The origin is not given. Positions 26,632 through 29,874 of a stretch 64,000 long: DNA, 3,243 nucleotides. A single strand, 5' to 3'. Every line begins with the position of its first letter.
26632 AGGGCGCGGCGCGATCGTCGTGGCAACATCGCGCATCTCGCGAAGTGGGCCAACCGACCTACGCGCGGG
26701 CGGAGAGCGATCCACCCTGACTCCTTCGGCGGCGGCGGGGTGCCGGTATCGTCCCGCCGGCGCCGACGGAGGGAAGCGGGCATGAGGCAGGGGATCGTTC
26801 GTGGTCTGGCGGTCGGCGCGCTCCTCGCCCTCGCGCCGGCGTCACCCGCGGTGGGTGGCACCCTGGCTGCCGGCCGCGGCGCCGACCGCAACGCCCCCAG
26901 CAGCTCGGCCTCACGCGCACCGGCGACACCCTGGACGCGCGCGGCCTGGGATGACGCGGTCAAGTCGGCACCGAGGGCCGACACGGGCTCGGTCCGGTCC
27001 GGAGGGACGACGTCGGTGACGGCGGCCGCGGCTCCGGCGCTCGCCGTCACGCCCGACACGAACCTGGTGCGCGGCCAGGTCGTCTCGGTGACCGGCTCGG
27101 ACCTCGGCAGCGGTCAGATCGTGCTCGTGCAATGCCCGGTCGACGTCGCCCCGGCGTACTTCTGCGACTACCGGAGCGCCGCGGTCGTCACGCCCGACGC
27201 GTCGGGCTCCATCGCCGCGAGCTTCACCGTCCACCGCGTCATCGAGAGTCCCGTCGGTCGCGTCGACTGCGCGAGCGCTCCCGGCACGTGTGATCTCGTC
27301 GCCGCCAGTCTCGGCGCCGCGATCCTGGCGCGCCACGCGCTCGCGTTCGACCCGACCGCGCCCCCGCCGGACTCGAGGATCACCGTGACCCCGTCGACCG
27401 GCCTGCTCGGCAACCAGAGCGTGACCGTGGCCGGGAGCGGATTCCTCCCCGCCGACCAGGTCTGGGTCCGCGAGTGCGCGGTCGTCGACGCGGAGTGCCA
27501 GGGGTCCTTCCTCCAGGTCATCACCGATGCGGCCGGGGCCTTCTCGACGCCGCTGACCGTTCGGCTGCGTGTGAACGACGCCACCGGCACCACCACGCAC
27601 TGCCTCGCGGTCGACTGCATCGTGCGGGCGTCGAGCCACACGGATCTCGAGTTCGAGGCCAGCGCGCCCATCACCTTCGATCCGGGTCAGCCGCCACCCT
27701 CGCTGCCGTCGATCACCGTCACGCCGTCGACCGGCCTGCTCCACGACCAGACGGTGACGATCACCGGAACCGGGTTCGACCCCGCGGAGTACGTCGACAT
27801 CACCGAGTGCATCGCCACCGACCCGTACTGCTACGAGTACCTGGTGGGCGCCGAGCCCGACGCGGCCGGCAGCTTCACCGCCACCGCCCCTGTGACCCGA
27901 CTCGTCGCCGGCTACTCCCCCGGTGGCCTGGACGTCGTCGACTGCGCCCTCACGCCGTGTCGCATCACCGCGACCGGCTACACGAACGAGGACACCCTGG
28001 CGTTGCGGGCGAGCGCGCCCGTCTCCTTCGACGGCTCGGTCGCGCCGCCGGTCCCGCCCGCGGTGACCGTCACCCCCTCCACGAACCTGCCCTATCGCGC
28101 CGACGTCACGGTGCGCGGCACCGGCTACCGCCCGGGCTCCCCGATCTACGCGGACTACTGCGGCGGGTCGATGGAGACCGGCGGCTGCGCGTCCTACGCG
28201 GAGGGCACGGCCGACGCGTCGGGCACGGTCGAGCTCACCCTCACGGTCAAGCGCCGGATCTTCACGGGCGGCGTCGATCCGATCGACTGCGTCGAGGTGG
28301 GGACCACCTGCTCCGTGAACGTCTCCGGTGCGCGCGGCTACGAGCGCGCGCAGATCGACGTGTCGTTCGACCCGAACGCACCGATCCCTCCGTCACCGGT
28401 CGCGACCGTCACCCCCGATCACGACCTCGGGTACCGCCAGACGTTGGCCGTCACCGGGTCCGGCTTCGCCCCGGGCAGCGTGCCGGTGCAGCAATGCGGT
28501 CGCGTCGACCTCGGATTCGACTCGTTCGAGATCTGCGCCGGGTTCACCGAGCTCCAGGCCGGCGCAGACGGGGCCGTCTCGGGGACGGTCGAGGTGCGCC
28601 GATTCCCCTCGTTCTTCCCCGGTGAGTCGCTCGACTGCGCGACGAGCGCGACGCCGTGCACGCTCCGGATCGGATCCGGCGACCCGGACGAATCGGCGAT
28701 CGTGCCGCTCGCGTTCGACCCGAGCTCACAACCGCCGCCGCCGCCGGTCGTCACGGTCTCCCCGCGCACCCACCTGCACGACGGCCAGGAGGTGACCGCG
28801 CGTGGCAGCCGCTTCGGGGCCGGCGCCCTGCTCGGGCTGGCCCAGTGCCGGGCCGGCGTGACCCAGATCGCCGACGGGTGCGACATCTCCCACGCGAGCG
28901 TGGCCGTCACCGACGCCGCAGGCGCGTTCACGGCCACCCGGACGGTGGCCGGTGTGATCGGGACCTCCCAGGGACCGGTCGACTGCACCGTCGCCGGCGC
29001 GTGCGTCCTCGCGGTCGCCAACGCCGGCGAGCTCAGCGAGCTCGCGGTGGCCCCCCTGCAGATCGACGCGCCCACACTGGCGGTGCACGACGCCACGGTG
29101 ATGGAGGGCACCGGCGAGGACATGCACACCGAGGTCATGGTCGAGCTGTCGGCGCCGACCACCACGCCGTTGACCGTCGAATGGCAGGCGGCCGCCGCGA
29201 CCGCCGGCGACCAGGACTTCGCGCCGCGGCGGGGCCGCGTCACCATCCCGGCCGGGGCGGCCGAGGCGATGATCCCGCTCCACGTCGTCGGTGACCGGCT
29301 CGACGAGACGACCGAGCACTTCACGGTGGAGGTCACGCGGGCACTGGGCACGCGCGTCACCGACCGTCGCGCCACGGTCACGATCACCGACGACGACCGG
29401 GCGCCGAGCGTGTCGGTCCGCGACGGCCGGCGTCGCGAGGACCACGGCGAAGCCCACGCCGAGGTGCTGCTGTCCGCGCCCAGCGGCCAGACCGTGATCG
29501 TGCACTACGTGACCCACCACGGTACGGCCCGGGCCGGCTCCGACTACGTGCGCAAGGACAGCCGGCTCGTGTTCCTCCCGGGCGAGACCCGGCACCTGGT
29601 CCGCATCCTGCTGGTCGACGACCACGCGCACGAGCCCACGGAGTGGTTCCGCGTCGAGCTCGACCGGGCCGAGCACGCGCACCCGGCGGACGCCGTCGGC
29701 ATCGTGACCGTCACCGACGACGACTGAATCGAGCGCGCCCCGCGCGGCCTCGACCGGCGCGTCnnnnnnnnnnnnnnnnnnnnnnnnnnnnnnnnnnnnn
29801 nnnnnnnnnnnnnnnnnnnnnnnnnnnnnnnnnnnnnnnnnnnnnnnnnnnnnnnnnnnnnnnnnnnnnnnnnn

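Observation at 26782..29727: Six tandem neocarzinostatin-fold-like four-cysteine repeats fused to two Calx-beta domains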

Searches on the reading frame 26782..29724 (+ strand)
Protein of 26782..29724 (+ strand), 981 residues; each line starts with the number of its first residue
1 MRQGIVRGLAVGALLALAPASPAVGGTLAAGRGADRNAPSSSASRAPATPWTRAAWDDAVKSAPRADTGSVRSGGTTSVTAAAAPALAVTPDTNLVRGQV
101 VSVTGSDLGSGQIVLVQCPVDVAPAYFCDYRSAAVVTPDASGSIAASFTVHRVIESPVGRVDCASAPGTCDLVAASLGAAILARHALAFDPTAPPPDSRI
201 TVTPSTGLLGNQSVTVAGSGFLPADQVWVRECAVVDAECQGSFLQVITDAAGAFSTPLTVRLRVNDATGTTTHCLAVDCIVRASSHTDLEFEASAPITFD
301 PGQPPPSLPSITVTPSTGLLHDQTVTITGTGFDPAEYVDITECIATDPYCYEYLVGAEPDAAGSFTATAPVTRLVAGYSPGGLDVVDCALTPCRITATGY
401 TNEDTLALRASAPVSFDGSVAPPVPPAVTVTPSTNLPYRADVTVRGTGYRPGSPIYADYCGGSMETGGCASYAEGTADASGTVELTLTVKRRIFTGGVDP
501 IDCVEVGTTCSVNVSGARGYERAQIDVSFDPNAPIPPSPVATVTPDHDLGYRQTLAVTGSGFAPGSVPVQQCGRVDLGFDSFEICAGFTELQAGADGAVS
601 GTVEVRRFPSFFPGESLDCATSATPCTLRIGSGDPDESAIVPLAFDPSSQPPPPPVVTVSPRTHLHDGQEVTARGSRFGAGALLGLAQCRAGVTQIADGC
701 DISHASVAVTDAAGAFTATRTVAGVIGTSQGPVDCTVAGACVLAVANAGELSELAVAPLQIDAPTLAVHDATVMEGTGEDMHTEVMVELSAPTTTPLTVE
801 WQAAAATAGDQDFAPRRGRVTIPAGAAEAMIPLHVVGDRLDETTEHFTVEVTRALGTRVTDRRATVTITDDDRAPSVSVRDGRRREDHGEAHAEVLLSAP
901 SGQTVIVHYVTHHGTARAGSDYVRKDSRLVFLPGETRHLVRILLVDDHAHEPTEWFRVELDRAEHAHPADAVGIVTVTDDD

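Call 3: search_protein_families(library=pfam, proteins=[window:26782-29724:+], max_evalue=1)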
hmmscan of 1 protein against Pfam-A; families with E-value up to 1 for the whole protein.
window:26782-29724:+ (981 aa): 3 families
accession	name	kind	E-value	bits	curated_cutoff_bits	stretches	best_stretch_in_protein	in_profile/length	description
PF00960.24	Neocarzinostat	-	1.6e-53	179.8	25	6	311-416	1-110/110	Neocarzinostatin family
PF03160.20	Calx-beta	-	7e-25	87.8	27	2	870-980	1-118/119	Calx-beta domain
PF01833.30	TIG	-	0.002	18.5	20.9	0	313-333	6-30/84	IPT/TIG domain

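Call 4: search_protein_families(library=ncbifam, proteins=[window:26782-29724:+], max_evalue=1)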
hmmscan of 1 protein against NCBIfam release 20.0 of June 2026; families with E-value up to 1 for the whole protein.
window:26782-29724:+ (981 aa): 4 families
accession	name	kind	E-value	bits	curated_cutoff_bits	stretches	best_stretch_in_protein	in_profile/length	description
NF040680.1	chromo_anti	equivalog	2.1e-88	293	86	6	179-299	4-132/133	enediyne antibiotic chromoprotein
TIGR00845.1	caca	equivalog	3.8e-14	51.4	679.85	2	892-963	414-486/921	sodium/calcium exchanger 1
NF058597.1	CoaZ_rpt_PGGG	domain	5.3e-06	26.4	30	2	201-271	7-80/88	choice-of-anchor Z repeating domain-containing protein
NF038115.1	SVAGG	subfamily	5.3e-06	25.7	150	2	876-958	267-352/407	SVAGG family GlyGly-CTERM protein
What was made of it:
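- On Enediyne antibiotic chromoprotein (functional class; NCBIfam NF040680 equivalog): The whole protein reaches 293 bits only by summing six sub-threshold domains (call 4).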

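Call 6: search_solved_structures(query=window:26782-29724:+, max_evalue=0.01, show_alignments=3)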
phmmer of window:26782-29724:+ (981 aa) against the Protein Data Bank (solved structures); distinct sequences matched with E-value up to 0.01: 20.
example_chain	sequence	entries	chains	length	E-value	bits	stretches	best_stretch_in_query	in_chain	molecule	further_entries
3us9_A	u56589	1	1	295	1.1e-14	56.8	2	903-975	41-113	Sodium/calcium exchanger 1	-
8sgi_A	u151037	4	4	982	2e-12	49.3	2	902-975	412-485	Sodium/calcium exchanger 1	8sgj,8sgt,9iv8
3rb5_A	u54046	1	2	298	9.6e-12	47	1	772-963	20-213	Na/Ca exchange protein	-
3rb7_A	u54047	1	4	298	1.3e-11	46.6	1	772-962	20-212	Na/Ca exchange protein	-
8jp0_A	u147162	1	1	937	5.5e-11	44.5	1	902-975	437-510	Sodium/calcium exchanger 1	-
2fws_A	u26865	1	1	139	2.2e-08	35.9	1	903-975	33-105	Sodium/calcium exchanger 1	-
2dpk_A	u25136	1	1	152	2.9e-08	35.5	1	903-975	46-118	Sodium/calcium exchanger 1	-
3gin_A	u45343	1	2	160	1.2e-07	33.5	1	903-975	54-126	Sodium/calcium exchanger 1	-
2mcm_A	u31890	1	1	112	1.1e-06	30.3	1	84-179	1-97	MACROMOMYCIN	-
1hzk_A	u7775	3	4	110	7.8e-06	27.5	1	84-179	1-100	C-1027 APOPROTEIN | Apoprotein of C1027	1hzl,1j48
3e9t_A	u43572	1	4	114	1.7e-05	26.4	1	887-980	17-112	Na/Ca exchange protein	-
2cbt_A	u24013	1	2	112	2.1e-05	26.1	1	200-289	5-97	NEOCARZINOSTATIN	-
3ead_A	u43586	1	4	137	2.3e-05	25.9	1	887-980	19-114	Na/Ca exchange protein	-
1j5h_A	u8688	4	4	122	2.9e-05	25.6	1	84-625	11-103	Apo-Neocarzinostatin | PROTEIN (Apo-Neocarzinostatin) | Neocarzinostatin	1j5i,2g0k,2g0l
2cbq_A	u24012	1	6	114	3.6e-05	25.3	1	200-283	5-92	NEOCARZINOSTATIN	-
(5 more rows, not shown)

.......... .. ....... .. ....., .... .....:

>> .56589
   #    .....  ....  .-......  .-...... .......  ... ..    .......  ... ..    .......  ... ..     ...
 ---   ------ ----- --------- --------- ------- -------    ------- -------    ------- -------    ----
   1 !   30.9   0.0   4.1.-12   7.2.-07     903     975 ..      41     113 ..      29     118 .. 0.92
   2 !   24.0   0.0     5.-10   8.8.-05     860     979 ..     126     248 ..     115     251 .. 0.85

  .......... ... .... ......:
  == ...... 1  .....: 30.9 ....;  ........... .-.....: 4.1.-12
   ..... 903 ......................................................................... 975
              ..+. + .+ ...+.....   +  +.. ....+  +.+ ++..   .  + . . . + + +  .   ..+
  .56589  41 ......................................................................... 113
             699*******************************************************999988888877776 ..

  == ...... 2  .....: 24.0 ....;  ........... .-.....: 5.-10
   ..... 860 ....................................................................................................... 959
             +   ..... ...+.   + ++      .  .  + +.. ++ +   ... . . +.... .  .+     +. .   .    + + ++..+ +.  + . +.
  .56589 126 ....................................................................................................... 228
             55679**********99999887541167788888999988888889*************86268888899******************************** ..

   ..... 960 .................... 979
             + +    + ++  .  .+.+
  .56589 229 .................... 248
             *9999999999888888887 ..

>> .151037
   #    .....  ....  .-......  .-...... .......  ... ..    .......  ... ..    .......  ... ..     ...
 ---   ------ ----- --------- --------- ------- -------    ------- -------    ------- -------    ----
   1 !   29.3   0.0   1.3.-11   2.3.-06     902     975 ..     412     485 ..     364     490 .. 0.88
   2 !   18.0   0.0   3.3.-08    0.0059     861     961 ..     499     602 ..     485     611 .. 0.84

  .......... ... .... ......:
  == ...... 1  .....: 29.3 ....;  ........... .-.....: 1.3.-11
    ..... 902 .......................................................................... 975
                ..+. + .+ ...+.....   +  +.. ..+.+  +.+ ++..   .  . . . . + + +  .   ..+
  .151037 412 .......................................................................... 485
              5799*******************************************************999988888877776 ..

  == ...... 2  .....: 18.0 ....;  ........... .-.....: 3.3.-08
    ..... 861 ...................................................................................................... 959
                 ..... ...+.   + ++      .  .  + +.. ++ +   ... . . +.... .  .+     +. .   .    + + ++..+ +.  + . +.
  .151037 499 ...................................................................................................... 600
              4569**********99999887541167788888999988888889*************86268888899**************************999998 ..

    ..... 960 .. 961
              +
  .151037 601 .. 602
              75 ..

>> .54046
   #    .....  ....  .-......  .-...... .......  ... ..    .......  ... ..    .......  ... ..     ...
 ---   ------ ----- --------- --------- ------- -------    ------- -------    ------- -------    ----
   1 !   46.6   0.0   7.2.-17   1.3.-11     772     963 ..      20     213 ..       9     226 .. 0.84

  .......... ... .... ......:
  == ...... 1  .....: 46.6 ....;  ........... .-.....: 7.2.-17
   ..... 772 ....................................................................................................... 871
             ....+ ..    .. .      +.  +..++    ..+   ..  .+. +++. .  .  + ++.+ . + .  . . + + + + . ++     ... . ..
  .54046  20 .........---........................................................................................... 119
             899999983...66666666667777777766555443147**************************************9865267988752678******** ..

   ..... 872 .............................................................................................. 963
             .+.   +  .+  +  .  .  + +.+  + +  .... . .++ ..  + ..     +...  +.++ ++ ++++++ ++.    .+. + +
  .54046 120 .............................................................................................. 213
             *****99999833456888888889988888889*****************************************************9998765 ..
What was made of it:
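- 29071..29397 (+): Calx-beta domain 1 (aa 764-872), with invariant acidic cluster E775, D812, D838, E842, E845, D870-872. Aligned to the CALX/NCX1 CBD12 tandem (call 6).
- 29398..29724 (+): Calx-beta domain 2 (aa 873-981), with a complete CBD1-type acidic set: E886, D921, D946, D947, E951, E954, D979-981. The protein ends on DDD. Alignment to NCX1 CBD1 (call 6).
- On Pfam PF03160 Calx-beta: PDB phmmer hits to NCX1/CALX CBDs down to E 1e-14 (call 6).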

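Call 8: find_homologous_proteins(query=window:26782-29724:+, max_evalue=0.00001)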
Query window:26782-29724:+ (981 aa): 84 proteins with E <= 0.00001 among 8000 candidates.
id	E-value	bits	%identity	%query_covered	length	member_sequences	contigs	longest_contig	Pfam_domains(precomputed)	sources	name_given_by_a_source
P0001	0.0e+0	2168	100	100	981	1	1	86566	PF00960.26,PF03160.21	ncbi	-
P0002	0.0e+0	1289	62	100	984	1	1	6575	PF00960.26,PF03160.21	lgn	-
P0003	0.0e+0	1243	60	100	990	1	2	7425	PF00960.26,PF03160.21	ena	-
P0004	0.0e+0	1225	60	100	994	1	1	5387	PF00960.26,PF03160.21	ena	-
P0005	0.0e+0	1222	59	100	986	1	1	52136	PF00960.26,PF03160.21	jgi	jgi:Neocarzinostatin family./Calx-beta domain.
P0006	0.0e+0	1135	56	100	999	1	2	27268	PF00960.26,PF03160.21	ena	-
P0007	0.0e+0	1116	55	100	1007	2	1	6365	PF00960.26,PF03160.21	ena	-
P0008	0.0e+0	1112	48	91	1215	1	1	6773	PF00960.26,PF03160.21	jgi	jgi:hypothetical protein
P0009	0.0e+0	1056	47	91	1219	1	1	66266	PF00960.26,PF03160.21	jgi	jgi:hypothetical protein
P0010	0.0e+0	1048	54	98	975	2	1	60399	PF00960.26,PF03160.21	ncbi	-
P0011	0.0e+0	1012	52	100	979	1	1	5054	PF00960.26,PF03160.21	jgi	jgi:hypothetical protein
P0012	3.7e-297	1007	52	100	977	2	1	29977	PF00960.26,PF03160.21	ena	-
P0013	1.4e-290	985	50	100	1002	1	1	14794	PF00960.26,PF03160.21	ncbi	-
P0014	2.3e-289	981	50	100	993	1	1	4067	PF00960.26,PF03160.21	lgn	-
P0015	2.7e-282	957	50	100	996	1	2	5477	PF00960.26,PF03160.21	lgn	-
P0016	1.5e-281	955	52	91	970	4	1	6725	PF00960.26,PF03160.21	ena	-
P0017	1.3e-279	949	52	91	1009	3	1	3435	PF00960.26,PF03160.21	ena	-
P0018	1.3e-277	942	51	92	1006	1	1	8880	PF00960.26,PF03160.21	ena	-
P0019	4.9e-265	900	48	96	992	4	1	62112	PF00960.26,PF03160.21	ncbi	-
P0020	6.7e-258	877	53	84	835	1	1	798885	PF00960.26,PF03160.21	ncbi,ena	-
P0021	2.2e-249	849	50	91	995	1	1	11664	PF00960.26,PF03160.21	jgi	jgi:hypothetical protein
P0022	5.3e-194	665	41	99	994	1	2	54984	PF00960.26,PF03160.21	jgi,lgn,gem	jgi:Neocarzinostatin family./Calx-beta domain.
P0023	6.0e-183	629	41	92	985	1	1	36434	PF00960.26,PF03160.21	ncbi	-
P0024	2.4e-182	627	41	100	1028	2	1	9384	PF00960.26,PF03160.21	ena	-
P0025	1.6e-171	591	39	100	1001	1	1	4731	PF00960.26,PF03160.21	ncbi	-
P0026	4.4e-169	583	43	80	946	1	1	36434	PF00960.26,PF03160.21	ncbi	-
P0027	3.3e-168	580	40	95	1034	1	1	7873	PF00960.26,PF03160.21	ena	-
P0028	6.7e-163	562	40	80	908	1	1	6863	PF00960.26,PF03160.21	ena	-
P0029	8.6e-162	559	39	96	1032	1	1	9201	PF00960.26,PF03160.21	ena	-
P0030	7.4e-159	549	40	93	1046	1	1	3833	PF00960.26,PF03160.21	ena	-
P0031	2.2e-153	531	38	91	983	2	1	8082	PF00960.26,PF03160.21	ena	-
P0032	3.6e-153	530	37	91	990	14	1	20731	PF00960.26,PF03160.21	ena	-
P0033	2.1e-117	412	30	90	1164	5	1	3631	PF00960.26,PF03160.21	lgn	-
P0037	9.8e-98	347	35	69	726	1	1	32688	PF00960.26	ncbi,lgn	-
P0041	1.1e-74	270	33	59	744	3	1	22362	PF00960.26,PF03160.21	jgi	-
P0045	3.3e-71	259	32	69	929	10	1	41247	PF00960.26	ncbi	-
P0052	4.5e-52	195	27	90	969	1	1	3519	PF00960.26,PF03160.21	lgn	-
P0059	7.1e-39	152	33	22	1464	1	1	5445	PF03160.21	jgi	jgi:hypothetical protein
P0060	6.8e-37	145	36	22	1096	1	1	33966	PF03160.21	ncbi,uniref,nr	ncbi:MAG TPA: Calx-beta domain-containing protein [Actinophytocola sp.]|uniref:Calx-beta domain-cont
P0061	2.7e-36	143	32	18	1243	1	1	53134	PF03160.21,PF22807.3,PF01436.28,PF06739.18,PF08450.19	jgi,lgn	jgi:sugar lactone lactonase YvrE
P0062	4.0e-35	139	35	21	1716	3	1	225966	PF03160.21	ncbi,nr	ncbi:MAG: hypothetical protein OXN23_06380, partial [Gammaproteobacteria bacterium]|nr:hypothetical 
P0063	1.9e-34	137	34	19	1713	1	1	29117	PF00553.26,PF00150.25,PF00942.26,PF00759.26,PF03160.21,PF09478.17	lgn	-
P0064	9.9e-32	128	32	33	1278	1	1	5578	PF00135.35,PF00960.26,PF20434.6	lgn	-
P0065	2.4e-31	127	33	22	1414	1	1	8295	PF03160.21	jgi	jgi:hypothetical protein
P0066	1.8e-29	121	28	55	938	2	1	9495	PF00960.26,PF01833.31,PF03160.21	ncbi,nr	ncbi:MAG: neocarzinostatin apoprotein domain-containing protein [Acidimicrobiia bacterium]|nr:neocar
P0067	4.6e-29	119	31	24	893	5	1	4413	PF04151.22,PF03160.21,PF00082.28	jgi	jgi:serine protease AprX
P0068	3.4e-27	113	28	35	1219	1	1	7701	PF03160.21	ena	-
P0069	1.2e-24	105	31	18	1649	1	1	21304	PF20579.5,PF03160.21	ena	-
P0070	1.2e-24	105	33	22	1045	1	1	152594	PF01833.31,PF03160.21,PF03372.30,PF16640.12,PF19580.6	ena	-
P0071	1.5e-21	94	35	26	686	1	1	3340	PF03160.21,PF13540.13,PF25390.2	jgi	jgi:hypothetical protein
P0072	6.0e-20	89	31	22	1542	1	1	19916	PF03160.21,PF12799.14,PF05345.19,PF13855.13,PF00041.28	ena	-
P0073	6.9e-20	89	38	22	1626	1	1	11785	PF11617.14,PF00415.25,PF02494.23,PF03160.21,PF13540.13,PF25384.2,PF25390.2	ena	-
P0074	3.8e-19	87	28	17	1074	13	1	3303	PF17164.11,PF03160.21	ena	-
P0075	4.8e-19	86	33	22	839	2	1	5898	PF03160.21,PF07995.18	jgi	jgi:glucose/arabinose dehydrogenase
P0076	2.1e-16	77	30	45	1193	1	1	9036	PF00135.35,PF00960.26,PF20434.6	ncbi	ncbi:MAG TPA: neocarzinostatin apoprotein domain-containing protein [Acidimicrobiales bacterium]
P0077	2.9e-15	74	28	20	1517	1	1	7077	PF03160.21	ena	-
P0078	1.9e-14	71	29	22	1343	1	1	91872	PF03160.21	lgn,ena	-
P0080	1.3e-12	65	32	20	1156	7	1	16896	PF01839.30,PF03160.21,PF15907.12,PF13517.13,PF14783.13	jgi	jgi:Calx-beta domain-containing protein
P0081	1.1e-10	59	36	12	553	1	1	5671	PF00553.26,PF03160.21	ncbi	ncbi:MAG: cellulose binding domain-containing protein, partial [Planctomycetota bacterium]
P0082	1.9e-10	58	30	22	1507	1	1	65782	PF03160.21,PF13946.12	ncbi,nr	ncbi:MAG: hypothetical protein AUG51_07860 [Acidobacteria bacterium 13_1_20CM_3_53_8]|nr:MAG: hypoth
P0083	3.7e-10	57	37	9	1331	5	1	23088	PF03160.21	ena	-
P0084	8.6e-10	56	31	23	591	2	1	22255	PF02129.25,PF00960.26,PF20434.6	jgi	jgi:hypothetical protein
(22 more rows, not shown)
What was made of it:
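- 26782..29727 (+): Coding sequence of the 981-aa protein, stop codon included. An identical protein, P0001, is in the NCBI collection (call 8).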

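Call 12: find_encoding_contigs(protein=P0001, flank=10000, max_places=3)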
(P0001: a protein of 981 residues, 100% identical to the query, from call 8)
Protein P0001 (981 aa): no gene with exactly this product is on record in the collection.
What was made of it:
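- Tried and rejected: Exact-protein context look-up: nothing on record for P0001 (call 12).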

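Call 13: list_cluster_members(proteins=[P0001, P0010, P0013, P0019, P0020, P0023, P0025, P0037, P0045, P0066])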
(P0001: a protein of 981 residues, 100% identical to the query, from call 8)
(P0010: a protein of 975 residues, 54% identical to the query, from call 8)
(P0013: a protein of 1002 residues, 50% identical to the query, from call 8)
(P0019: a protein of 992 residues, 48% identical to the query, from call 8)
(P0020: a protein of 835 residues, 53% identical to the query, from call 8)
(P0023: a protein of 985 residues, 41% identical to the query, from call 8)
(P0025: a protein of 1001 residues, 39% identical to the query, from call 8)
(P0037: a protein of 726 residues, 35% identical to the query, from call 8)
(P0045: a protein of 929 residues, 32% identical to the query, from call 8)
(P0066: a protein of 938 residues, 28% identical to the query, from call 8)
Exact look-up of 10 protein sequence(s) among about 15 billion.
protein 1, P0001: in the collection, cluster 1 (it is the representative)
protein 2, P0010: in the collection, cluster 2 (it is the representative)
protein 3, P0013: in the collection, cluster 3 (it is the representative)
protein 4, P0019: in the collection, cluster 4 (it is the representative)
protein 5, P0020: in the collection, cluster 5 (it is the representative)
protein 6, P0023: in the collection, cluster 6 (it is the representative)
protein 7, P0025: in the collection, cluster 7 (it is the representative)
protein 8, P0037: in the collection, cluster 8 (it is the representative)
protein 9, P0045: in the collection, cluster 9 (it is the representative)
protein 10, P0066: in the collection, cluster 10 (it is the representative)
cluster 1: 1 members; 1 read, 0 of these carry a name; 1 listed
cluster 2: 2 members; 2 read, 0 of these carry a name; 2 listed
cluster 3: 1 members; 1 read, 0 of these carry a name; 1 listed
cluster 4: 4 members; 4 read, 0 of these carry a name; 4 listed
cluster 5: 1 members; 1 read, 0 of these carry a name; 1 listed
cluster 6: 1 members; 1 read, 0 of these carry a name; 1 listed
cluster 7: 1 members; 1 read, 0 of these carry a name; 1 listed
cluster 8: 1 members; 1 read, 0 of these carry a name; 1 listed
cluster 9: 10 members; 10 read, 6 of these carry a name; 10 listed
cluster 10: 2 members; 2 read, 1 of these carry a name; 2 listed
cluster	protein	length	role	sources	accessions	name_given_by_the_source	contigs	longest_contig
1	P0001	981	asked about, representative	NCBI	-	-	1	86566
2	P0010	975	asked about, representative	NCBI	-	-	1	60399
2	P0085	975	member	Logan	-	-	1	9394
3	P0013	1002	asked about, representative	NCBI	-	-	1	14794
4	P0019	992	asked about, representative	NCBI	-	-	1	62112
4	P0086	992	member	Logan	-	-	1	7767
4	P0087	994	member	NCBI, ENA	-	-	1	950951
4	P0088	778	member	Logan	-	-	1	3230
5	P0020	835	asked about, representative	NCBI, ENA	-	-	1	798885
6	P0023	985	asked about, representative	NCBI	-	-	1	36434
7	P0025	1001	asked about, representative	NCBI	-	-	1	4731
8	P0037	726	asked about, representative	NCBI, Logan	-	-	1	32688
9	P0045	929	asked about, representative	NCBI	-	-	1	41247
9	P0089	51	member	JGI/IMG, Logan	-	3-oxoacyl-[acyl-carrier protein] reductase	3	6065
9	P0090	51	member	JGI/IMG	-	hypothetical protein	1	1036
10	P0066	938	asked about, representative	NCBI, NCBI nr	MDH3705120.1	MAG: neocarzinostatin apoprotein domain-containing protein [Acidimicrobiia bacterium] | neocarzinostatin apoprotein domain-containing protein [Acidimicrobiia bacterium]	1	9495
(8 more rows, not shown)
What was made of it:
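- Tried and rejected: Cluster-member names were uninformative (call 13).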
